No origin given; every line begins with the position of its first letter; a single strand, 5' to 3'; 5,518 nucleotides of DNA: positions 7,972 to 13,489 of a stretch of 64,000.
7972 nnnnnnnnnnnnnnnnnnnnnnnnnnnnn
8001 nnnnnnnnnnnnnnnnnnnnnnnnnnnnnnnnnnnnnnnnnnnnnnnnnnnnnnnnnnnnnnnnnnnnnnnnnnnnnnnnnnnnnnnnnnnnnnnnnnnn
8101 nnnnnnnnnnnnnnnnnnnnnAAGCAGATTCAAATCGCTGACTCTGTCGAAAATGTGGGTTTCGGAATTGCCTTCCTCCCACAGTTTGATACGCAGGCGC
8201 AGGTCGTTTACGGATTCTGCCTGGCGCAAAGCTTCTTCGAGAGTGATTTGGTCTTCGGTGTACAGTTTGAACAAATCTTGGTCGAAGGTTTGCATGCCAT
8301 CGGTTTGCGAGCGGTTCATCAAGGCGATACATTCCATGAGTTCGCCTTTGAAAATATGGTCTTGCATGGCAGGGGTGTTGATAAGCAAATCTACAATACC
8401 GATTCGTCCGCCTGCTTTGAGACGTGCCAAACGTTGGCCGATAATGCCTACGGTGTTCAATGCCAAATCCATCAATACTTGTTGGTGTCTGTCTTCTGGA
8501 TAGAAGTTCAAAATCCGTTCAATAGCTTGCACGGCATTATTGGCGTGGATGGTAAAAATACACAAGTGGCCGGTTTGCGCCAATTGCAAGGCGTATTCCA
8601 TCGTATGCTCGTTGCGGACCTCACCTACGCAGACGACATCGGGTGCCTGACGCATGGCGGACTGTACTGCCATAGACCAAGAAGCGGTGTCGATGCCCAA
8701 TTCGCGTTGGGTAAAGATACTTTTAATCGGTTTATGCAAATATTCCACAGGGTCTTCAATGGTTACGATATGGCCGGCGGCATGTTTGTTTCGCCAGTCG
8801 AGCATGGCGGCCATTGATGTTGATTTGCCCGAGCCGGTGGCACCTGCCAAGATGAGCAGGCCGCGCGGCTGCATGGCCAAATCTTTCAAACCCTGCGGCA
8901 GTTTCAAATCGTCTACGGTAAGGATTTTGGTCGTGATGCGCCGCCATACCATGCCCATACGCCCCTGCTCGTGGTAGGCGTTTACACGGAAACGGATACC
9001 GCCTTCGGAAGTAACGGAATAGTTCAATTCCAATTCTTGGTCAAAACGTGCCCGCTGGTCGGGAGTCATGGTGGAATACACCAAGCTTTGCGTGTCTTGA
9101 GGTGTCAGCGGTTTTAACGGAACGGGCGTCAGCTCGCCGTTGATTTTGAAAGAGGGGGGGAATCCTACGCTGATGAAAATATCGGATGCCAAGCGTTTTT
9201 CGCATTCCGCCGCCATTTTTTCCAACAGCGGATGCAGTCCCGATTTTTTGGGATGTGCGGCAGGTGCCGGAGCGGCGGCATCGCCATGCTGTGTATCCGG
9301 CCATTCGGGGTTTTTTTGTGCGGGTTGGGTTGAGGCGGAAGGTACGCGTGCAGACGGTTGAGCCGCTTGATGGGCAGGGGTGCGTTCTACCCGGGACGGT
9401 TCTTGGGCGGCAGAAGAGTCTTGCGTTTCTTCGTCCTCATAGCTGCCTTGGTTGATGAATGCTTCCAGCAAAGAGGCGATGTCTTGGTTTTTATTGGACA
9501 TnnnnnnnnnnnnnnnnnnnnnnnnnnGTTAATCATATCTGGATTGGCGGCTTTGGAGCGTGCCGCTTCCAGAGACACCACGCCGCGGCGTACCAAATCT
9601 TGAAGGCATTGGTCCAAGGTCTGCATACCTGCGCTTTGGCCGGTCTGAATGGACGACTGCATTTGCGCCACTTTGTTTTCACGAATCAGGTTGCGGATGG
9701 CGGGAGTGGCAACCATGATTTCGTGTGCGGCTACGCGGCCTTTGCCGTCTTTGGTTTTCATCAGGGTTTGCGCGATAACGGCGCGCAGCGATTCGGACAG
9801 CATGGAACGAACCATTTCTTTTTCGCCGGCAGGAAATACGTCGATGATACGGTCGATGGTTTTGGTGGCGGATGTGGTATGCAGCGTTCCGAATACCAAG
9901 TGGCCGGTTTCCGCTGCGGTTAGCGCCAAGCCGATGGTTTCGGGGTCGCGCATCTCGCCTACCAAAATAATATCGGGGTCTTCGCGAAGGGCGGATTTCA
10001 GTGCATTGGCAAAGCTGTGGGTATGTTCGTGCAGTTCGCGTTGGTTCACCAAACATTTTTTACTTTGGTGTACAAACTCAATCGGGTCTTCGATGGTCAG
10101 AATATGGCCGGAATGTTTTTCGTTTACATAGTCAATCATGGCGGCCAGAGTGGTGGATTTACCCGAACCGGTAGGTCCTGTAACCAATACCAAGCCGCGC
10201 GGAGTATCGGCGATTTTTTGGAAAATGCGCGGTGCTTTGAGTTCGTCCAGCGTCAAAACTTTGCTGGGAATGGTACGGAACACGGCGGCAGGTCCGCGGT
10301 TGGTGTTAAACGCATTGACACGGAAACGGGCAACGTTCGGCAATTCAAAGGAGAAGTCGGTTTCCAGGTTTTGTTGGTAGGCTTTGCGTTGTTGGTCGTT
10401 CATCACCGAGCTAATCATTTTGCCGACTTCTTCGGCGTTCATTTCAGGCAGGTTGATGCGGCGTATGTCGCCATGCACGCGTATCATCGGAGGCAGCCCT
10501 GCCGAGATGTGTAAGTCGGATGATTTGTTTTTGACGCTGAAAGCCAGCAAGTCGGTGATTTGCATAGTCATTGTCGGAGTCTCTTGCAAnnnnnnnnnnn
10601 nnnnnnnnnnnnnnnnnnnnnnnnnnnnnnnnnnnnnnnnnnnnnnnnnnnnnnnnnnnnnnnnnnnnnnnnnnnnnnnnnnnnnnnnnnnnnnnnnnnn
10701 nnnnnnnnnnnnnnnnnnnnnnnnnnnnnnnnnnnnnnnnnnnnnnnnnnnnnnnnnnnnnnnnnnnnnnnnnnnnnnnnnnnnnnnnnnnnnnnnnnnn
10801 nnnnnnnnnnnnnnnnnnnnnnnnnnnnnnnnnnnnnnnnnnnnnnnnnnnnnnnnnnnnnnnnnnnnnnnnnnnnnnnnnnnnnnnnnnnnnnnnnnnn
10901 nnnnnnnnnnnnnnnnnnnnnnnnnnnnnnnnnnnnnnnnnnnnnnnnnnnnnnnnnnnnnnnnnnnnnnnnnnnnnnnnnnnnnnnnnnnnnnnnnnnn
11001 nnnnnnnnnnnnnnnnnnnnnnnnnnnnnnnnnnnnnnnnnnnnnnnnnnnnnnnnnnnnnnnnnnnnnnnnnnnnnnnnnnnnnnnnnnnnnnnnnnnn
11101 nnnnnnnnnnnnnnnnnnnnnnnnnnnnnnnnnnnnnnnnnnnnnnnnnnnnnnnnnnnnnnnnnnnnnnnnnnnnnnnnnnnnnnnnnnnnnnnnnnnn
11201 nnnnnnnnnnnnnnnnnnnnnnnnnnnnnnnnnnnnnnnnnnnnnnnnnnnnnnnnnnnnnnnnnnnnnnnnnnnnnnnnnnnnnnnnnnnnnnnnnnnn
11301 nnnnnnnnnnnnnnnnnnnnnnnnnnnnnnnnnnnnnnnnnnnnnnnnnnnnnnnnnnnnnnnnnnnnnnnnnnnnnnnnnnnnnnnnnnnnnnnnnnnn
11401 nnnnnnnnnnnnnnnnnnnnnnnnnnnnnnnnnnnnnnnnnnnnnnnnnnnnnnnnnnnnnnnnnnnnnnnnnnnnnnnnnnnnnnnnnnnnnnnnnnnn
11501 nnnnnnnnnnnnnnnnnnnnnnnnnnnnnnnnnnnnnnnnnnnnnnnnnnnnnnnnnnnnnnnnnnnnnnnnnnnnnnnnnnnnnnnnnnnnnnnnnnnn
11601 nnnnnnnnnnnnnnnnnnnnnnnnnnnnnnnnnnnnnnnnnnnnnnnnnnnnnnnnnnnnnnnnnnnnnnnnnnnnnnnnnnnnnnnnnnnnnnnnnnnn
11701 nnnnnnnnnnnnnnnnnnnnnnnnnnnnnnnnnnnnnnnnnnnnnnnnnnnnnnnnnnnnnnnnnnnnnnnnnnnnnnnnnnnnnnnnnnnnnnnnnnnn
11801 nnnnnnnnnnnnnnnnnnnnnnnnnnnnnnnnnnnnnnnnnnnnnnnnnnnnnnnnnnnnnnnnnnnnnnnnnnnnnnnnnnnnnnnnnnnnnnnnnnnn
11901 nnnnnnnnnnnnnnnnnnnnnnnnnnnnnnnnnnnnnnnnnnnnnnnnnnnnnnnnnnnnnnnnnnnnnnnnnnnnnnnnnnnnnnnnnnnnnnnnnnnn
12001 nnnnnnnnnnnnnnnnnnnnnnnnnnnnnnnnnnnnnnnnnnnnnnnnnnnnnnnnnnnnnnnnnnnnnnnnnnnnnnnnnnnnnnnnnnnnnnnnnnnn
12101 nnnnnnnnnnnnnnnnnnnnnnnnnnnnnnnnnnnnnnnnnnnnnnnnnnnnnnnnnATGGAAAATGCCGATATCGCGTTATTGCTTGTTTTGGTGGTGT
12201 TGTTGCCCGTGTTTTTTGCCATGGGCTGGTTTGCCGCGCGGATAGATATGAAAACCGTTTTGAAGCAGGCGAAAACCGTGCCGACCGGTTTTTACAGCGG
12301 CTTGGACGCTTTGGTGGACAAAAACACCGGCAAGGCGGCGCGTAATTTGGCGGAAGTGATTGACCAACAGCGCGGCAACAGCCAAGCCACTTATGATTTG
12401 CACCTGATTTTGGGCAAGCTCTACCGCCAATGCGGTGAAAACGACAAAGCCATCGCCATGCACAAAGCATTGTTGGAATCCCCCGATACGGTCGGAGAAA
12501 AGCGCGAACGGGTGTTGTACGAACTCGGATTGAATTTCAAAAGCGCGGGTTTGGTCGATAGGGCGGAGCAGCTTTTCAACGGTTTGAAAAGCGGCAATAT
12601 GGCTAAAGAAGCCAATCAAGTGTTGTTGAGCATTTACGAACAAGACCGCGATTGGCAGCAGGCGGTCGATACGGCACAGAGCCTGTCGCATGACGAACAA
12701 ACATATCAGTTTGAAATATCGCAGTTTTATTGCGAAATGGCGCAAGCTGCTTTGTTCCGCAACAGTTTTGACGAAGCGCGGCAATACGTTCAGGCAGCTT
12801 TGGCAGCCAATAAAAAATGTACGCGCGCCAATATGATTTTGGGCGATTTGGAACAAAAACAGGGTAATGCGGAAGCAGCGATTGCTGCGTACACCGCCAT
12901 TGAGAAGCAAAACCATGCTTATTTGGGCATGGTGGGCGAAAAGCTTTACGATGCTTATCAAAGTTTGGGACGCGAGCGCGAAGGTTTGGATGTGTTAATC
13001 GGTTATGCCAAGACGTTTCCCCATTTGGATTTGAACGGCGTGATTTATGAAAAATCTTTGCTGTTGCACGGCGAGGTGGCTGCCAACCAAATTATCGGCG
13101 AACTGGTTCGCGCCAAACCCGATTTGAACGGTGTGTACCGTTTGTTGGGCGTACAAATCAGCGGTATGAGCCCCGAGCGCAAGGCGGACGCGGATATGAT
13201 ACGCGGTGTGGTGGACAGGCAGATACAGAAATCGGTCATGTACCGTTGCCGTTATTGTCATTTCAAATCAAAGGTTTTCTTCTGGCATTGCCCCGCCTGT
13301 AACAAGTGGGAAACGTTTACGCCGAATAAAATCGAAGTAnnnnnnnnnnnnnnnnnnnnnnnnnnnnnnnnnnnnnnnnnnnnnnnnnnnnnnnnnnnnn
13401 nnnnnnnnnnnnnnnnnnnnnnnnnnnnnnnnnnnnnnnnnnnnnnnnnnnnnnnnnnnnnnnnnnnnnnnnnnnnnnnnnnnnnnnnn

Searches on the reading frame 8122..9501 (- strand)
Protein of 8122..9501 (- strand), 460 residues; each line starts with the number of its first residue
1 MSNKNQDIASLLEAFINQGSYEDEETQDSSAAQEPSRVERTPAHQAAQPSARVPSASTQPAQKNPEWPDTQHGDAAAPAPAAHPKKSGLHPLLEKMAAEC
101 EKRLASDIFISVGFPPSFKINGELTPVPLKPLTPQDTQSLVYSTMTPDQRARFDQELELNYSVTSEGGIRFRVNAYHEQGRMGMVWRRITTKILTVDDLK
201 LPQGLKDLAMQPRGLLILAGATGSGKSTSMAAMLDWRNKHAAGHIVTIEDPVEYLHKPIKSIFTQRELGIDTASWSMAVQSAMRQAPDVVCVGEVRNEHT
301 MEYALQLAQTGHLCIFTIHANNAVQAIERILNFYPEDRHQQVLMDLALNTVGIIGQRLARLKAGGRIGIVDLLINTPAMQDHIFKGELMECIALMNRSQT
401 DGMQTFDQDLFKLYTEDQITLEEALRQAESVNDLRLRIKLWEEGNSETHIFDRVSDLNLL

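Call 19: search_protein_families(library=pfam, proteins=[window:8122-9501:-])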
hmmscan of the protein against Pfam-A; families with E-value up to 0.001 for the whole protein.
window:8122-9501:- (460 aa): 2 families
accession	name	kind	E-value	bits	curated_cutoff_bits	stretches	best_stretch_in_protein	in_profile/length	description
PF00437.27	T2SSE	-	3.9e-40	138.1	24.9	1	88-360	7-279/370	Type II/IV secretion system protein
PF13401.12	AAA_22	-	0.00082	20.1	27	0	212-250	4-41/130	AAA domain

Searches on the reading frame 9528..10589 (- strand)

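Call 19: search_protein_families(library=pfam, proteins=[window:9528-10589:-])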
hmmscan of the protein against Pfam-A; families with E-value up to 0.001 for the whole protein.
window:9528-10589:- (354 aa): 9 families
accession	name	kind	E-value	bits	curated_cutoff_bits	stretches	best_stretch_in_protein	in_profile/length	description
PF00437.27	T2SSE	-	3.5e-54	184.3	24.9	1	11-339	12-364/370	Type II/IV secretion system protein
PF13191.12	AAA_16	-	3.8e-05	24.7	32.6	1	126-166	19-63/167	AAA ATPase domain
PF04851.21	ResIII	-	3.9e-05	24.1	22.5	1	132-243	24-114/164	Type III restriction enzyme, res subunit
PF01580.24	FtsK_SpoIIIE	-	9.9e-05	22.3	24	1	96-152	15-60/221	FtsK/SpoIIIE family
PF25199.1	nSTAND_NTPase5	-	0.00013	22.3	34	1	124-176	34-86/145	Novel STAND NTPase 5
PF13555.12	AAA_29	-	0.00014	22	27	1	129-152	20-43/61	P-loop containing region of AAA domain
PF10236.15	DAP3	-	0.00018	21.3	23.1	0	133-186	25-77/311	Mitochondrial ribosomal death-associated protein 3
PF13401.12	AAA_22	-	0.00041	21.1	27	1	130-167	4-33/130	AAA domain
PF13604.12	AAA_30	-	0.00063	20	27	0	122-158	9-45/191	AAA domain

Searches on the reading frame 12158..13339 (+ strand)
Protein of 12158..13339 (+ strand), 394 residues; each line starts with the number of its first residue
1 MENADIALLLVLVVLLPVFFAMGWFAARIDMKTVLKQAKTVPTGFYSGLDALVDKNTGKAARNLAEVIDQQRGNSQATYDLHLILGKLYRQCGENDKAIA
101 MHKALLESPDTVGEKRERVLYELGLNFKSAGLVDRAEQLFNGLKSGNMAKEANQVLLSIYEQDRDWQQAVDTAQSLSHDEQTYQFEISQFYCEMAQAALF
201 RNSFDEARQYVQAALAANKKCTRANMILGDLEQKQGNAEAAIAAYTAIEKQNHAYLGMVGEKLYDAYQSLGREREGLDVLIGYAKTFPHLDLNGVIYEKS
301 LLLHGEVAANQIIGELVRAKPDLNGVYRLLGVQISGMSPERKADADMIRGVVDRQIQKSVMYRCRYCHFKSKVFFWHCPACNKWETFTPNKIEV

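Call 19: search_protein_families(library=pfam, proteins=[window:12158-13339:+])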
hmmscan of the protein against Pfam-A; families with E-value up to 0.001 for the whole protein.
window:12158-13339:+ (394 aa): 6 families
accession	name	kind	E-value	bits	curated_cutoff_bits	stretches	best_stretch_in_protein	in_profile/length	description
PF13432.12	TPR_16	-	2.4e-11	44.3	32.7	1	193-249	2-58/65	Tetratricopeptide repeat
PF18073.7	Zn_ribbon_LapB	-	2.2e-08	34.1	25.7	1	362-389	1-28/28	Rubredoxin metal binding domain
PF13428.12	TPR_14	-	5.6e-07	30.1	23.5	0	194-230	7-43/44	Tetratricopeptide repeat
PF13176.12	TPR_7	-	1.5e-06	28.2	27.9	0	83-113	3-33/36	Tetratricopeptide repeat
PF14559.12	TPR_19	-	6e-06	26.9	25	0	203-253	6-56/68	Tetratricopeptide repeat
PF13181.12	TPR_8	-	2.4e-05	24.6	25.7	0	223-246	2-25/34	Tetratricopeptide repeat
